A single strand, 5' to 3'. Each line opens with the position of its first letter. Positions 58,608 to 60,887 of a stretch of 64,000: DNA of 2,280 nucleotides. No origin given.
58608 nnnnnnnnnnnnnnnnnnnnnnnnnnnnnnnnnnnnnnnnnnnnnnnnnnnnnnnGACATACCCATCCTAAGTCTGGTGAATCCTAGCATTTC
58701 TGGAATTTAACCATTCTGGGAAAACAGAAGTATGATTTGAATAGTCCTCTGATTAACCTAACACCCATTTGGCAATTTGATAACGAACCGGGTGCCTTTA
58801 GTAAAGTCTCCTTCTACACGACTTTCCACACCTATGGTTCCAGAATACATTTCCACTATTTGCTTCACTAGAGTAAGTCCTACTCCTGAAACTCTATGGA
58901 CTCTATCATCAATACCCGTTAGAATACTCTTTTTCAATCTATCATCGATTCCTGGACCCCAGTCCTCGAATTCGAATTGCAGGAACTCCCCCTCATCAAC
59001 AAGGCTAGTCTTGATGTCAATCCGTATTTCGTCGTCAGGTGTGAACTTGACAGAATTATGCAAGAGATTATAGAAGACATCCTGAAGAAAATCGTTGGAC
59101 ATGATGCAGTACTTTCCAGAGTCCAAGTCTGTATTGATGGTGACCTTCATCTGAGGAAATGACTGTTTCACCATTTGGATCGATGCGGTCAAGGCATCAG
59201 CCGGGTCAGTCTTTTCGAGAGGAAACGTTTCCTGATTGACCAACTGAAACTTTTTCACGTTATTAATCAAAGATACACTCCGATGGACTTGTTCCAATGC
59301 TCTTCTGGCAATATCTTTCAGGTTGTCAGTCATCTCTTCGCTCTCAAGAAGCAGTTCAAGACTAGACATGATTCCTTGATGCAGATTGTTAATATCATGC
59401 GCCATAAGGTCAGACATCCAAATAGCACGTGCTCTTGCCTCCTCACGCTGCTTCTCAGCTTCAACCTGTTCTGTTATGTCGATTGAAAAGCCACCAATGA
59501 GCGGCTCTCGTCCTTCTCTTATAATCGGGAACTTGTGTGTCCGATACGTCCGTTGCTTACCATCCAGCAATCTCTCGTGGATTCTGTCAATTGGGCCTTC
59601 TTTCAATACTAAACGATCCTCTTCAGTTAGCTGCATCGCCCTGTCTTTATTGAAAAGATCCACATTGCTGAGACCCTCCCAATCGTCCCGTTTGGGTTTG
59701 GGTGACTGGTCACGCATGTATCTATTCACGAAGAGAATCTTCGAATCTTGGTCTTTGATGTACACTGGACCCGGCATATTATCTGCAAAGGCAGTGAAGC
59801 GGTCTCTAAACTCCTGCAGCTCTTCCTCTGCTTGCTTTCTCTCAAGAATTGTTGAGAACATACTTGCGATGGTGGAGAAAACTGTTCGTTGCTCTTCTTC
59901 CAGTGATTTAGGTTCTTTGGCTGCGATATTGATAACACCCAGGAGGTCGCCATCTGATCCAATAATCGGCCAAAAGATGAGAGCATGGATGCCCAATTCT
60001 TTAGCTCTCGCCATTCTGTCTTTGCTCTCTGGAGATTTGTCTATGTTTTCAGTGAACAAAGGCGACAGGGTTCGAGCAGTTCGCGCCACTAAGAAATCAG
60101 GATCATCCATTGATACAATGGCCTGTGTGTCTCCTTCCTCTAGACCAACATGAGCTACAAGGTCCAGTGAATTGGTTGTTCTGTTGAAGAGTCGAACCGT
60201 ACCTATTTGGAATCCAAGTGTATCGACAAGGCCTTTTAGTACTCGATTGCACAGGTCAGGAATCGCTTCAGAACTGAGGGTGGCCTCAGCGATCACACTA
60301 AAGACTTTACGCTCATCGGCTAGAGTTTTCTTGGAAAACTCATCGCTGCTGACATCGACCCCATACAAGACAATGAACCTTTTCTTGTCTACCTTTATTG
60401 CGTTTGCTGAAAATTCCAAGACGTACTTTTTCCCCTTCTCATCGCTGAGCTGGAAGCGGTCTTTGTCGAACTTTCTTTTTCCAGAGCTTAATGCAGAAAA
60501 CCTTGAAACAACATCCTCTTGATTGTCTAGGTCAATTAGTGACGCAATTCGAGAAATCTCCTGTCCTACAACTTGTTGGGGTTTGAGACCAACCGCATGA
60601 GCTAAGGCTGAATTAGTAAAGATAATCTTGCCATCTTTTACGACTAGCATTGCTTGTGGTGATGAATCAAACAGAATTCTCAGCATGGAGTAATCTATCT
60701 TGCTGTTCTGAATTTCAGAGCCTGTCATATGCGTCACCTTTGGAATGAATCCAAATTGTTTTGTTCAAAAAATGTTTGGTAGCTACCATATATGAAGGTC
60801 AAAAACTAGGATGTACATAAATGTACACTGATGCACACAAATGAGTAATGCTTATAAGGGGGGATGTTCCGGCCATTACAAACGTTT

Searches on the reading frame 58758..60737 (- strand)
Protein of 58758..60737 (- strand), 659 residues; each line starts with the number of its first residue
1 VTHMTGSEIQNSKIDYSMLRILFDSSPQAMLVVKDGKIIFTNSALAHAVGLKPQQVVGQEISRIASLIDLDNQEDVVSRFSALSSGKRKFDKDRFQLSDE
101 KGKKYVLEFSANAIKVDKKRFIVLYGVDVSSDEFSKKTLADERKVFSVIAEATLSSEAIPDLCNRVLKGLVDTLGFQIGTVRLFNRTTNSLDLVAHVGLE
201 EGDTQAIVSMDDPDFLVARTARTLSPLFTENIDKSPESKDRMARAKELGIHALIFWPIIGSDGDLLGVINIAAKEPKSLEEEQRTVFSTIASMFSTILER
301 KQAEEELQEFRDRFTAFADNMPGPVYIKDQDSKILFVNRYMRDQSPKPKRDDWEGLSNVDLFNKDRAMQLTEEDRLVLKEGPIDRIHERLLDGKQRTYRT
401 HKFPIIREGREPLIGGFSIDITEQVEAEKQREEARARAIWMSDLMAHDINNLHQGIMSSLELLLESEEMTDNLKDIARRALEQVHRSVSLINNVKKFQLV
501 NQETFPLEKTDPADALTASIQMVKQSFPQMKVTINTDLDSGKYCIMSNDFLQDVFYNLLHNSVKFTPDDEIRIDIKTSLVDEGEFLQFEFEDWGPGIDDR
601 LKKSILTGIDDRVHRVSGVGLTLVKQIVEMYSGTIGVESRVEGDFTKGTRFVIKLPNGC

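Call 5: search_protein_families(library=pfam, proteins=[window:58758-60737:-], max_evalue=0.01)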
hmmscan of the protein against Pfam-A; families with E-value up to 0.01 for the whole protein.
window:58758-60737:- (659 aa): 9 families
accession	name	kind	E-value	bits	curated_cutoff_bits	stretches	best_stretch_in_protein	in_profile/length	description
PF08448.16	PAS_4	-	8.7e-19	68.2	23.1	2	319-425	2-109/110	PAS fold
PF02518.31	HATPase_c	-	1.3e-16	61.4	26.4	1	549-656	4-108/111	Histidine kinase-, DNA gyrase B-, and HSP90-like ATPase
PF13185.12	GAF_2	-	5.9e-14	52.9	28.6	1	159-299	4-136/136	GAF domain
PF13426.13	PAS_9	-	2.2e-11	44.4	27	1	27-130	1-102/103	PAS domain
PF00989.32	PAS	-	2e-09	37.9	22.6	1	19-63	3-48/113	PAS fold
PF13188.13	PAS_8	-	3e-09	36.9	21.8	1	18-73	2-55/65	PAS domain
PF01590.32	GAF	-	6.3e-07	30.4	22.4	1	161-296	4-131/133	GAF domain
PF13492.12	GAF_3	-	3.6e-05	24.6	27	1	161-300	4-129/129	GAF domain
PF00512.31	HisKA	-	0.0024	18.3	26.9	1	445-495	9-58/66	His Kinase A (phospho-acceptor) domain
